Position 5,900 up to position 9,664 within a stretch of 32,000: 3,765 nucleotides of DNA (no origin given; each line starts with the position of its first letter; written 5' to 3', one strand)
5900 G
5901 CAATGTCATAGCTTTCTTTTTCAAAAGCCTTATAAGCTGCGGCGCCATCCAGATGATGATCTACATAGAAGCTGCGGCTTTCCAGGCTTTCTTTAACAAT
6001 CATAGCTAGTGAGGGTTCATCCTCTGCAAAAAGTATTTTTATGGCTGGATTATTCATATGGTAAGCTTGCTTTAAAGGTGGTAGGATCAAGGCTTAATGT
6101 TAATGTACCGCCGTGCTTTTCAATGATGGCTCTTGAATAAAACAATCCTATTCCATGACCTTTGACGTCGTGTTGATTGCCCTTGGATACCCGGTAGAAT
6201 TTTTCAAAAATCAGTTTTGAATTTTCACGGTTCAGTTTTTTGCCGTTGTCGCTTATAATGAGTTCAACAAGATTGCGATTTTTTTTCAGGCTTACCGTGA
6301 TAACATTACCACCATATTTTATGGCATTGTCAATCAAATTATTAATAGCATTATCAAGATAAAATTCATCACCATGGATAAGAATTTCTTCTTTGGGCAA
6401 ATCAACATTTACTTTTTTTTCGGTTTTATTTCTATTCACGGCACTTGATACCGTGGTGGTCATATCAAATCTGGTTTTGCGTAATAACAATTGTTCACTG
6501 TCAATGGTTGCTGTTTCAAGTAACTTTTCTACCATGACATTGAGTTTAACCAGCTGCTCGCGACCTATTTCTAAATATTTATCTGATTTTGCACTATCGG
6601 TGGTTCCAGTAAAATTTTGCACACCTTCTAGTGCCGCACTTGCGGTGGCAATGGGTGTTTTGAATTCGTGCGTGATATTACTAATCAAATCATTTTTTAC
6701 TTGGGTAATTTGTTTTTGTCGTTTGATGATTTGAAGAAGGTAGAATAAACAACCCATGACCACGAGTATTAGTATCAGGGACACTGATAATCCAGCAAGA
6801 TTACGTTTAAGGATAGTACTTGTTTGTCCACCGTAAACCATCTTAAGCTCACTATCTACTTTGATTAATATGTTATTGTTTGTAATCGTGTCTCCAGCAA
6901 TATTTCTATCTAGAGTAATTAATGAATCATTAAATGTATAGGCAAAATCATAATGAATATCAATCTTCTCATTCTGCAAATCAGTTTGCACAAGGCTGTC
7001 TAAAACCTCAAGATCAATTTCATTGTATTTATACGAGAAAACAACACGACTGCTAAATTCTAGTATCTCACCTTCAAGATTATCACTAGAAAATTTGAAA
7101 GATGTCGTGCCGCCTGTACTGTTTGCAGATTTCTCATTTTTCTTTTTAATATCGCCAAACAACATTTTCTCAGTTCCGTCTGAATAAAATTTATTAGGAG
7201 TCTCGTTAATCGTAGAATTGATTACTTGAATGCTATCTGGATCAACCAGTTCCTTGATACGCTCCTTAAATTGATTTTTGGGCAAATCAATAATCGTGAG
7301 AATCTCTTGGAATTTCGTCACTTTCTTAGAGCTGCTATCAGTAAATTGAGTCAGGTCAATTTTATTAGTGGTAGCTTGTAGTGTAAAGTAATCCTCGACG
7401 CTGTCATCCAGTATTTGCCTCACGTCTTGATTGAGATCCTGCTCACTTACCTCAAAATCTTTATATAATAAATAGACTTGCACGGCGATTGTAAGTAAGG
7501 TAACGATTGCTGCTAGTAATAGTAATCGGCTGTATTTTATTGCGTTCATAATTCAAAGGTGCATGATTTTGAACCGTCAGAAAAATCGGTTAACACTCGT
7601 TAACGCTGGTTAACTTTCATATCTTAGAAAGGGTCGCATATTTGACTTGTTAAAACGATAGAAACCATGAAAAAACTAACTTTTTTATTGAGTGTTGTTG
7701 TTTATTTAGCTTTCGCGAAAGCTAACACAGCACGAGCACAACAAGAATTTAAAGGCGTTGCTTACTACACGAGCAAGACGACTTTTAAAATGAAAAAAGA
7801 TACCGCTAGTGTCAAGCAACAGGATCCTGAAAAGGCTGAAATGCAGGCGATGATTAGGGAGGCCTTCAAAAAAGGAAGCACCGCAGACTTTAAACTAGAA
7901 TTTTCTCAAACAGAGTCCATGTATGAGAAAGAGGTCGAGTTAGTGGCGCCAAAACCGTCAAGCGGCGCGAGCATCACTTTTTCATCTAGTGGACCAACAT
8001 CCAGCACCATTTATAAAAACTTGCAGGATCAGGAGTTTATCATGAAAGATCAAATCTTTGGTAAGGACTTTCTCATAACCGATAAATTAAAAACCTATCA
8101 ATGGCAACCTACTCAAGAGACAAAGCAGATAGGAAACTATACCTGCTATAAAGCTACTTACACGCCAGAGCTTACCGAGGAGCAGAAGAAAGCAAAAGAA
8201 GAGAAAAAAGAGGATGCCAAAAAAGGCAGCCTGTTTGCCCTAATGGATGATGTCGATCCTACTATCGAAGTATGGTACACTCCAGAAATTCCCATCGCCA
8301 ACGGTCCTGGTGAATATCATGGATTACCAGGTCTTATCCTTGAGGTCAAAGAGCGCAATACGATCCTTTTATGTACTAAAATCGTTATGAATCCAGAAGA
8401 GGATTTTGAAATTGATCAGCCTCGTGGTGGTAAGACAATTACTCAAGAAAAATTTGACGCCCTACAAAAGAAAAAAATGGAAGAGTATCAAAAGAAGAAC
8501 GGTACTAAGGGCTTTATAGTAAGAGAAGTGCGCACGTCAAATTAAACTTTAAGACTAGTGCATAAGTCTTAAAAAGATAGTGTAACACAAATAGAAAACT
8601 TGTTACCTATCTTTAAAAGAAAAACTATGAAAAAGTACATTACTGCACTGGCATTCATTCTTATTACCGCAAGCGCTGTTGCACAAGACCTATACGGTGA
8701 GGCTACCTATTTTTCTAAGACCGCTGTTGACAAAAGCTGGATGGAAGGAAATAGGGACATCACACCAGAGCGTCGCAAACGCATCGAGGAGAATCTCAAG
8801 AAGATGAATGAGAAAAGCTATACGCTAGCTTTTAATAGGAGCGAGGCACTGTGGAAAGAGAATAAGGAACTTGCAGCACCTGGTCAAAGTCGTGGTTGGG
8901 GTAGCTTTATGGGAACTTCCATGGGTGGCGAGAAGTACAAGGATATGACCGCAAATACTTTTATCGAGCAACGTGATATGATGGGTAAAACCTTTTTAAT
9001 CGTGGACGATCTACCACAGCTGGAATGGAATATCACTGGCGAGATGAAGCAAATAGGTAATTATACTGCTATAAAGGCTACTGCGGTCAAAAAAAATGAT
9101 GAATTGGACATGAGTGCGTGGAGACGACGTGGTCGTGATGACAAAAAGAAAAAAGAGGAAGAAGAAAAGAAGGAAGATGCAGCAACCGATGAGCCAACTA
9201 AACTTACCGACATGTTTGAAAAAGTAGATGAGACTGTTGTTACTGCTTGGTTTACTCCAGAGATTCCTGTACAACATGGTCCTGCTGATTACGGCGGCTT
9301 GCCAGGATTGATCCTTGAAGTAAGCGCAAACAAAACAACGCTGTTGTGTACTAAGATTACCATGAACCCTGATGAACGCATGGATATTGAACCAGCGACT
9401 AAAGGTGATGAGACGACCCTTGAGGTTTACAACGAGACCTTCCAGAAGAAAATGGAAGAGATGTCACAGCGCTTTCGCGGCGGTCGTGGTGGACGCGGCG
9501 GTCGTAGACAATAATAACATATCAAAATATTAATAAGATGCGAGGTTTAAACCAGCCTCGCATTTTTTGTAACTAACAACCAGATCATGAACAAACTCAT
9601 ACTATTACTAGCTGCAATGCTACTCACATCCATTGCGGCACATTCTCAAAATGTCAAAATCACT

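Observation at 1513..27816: Highly iterated perfect palindrome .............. (up to 22 bp): 8 copies in 32 kb, half inside intact ORFs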

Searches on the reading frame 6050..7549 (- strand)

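Call 48: search_protein_families(library=pfam, proteins=[window:6050-7549:-])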
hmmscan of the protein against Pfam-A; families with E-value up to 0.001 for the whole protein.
window:6050-7549:- (499 aa): 4 families
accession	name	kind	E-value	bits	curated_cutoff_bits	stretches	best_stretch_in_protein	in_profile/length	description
PF02518.31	HATPase_c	-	2.8e-20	73.3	26.4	1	393-498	1-109/111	Histidine kinase-, DNA gyrase B-, and HSP90-like ATPase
PF00512.31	HisKA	-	2.3e-09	37.6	26.9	1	285-352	2-66/66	His Kinase A (phospho-acceptor) domain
PF14501.12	HATPase_c_5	-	4.1e-06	27.1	22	1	399-495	11-98/102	GHKL domain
PF13589.12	HATPase_c_3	-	0.00065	20.2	25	0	399-473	4-81/137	Histidine kinase-, DNA gyrase B-, and HSP90-like ATPase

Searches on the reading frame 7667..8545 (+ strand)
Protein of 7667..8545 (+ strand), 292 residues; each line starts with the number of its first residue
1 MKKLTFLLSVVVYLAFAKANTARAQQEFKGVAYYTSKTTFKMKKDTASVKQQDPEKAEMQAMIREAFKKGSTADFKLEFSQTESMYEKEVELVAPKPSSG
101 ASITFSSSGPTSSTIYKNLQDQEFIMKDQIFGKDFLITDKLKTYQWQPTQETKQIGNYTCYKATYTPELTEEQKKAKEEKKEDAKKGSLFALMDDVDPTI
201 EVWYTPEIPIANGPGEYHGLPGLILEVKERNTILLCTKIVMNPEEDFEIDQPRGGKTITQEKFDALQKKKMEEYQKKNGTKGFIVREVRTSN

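Call 6: search_protein_families(library=pfam, proteins=[window:7667-8545:+])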
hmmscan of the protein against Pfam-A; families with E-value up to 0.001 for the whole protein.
window:7667-8545:+ (292 aa): 2 families
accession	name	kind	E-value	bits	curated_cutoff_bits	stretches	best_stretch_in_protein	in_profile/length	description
PF09697.16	Porph_ging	-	5.2e-24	85.1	25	1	146-226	1-81/81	Protein of unknown function (Porph_ging)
PF22252.2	PNGase_F-II_N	-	1.4e-05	25.3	27.6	0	199-234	105-141/173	N-glycanase peptide, N-terminal domain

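Call 8: find_encoding_contigs(protein=window:7667-8545:+, flank=10000, max_places=6)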
Protein window:7667-8545:+ (292 aa): no gene with exactly this product is on record in the collection.

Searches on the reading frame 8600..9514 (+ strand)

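Call 48: search_protein_families(library=pfam, proteins=[window:8600-9514:+])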
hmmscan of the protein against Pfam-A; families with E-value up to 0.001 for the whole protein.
window:8600-9514:+ (304 aa): 2 families
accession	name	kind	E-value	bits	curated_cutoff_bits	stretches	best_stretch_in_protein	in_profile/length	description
PF09697.16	Porph_ging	-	1.1e-24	87.2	25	1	143-240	1-81/81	Protein of unknown function (Porph_ging)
PF24117.1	DUF7391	-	0.00085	19.4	27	0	167-232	38-104/153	Family of unknown function (DUF7391)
